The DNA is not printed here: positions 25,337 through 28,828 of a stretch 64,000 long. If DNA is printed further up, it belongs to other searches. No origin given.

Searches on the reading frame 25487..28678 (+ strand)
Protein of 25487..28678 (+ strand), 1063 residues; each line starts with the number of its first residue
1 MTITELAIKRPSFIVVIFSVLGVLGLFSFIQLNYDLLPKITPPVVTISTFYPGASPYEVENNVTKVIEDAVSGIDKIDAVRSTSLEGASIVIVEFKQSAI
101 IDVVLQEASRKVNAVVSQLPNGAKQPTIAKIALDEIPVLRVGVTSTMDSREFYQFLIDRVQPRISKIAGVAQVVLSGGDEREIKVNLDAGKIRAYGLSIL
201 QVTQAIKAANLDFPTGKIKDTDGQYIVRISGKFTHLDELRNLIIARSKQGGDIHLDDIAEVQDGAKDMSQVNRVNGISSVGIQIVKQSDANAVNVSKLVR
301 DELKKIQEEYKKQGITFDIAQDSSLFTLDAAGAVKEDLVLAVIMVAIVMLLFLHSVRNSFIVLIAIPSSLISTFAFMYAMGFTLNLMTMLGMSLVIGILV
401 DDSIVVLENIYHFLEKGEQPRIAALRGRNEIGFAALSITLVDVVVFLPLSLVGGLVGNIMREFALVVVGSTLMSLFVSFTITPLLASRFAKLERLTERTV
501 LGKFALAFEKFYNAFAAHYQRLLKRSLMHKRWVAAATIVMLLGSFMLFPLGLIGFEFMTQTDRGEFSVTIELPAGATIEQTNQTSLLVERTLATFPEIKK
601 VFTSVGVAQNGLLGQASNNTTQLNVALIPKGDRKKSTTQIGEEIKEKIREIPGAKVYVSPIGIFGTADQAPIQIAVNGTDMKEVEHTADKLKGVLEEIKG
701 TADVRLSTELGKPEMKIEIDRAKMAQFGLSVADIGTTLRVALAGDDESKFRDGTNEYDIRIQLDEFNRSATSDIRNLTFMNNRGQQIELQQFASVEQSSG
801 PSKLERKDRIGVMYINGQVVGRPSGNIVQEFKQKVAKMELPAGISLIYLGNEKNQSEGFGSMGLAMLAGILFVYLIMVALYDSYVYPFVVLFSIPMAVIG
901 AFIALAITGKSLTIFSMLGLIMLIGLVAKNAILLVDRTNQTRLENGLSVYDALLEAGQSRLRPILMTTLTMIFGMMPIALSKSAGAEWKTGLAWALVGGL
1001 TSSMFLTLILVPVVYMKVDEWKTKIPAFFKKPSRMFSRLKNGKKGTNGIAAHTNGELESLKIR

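Call 60: search_protein_families(library=ncbifam, proteins=[window:25487-28678:+], max_evalue=1e-10)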
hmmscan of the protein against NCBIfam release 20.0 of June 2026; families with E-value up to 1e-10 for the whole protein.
window:25487-28678:+ (1063 aa): 13 families
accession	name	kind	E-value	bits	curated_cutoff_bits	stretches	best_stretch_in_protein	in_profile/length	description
NF033617.1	RND_permease_2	subfamily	3.9e-239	796.4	1250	1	4-1019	1-1008/1009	multidrug efflux RND transporter permease subunit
NF000282.2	RND_permease_1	subfamily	2.9e-192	641.3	1250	1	7-1018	4-1027/1029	multidrug efflux RND transporter permease subunit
TIGR00915.1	2A0602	subfamily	1.1e-174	583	940.35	1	5-1020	3-1030/1050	efflux RND transporter permease subunit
NF007905.0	PRK10614.1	equivalog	1.1e-156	523.2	1774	1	2-1025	2-1015/1025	multidrug efflux RND transporter permease subunit MdtC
NF007798.0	PRK10503.1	equivalog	2.5e-151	505.4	1584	1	7-1022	16-1026/1040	MdtB/MuxB family multidrug efflux RND transporter permease subunit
NF007133.0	PRK09579.1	equivalog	1.2e-143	480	1763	1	1-1019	1-1003/1017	multidrug efflux RND transporter permease subunit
NF007842.1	PRK10555.1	equivalog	1e-138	463.9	1854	1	5-1018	3-1026/1036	multidrug efflux RND transporter permease AcrD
TIGR00914.1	2A0601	subfamily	2.8e-134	449.1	701.45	1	3-1018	5-1035/1051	CusA/CzcA family heavy metal efflux RND transporter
NF007131.0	PRK09577.1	equivalog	7.4e-132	441.1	1768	1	6-1019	4-1023/1045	multidrug efflux RND transporter permease subunit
NF011706.2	PRK15127.1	equivalog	5.2e-116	388.8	2150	1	6-1018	4-1029/1049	multidrug efflux RND transporter permease subunit AcrB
NF000037.1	RND_perm_OqxB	exception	3e-104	349.8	2200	1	3-1020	3-1036/1050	multidrug efflux RND transporter permease subunit OqxB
TIGR00921.1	2A067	subfamily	1.3e-18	66.5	351.9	0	861-1044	193-371/733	hydrophobe/amphiphile efflux-3 (HAE3) family transporter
TIGR00916.1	2A0604s01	subfamily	2.4e-11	43.7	148.6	0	338-479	94-231/231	SecD/SecF family protein translocase subunit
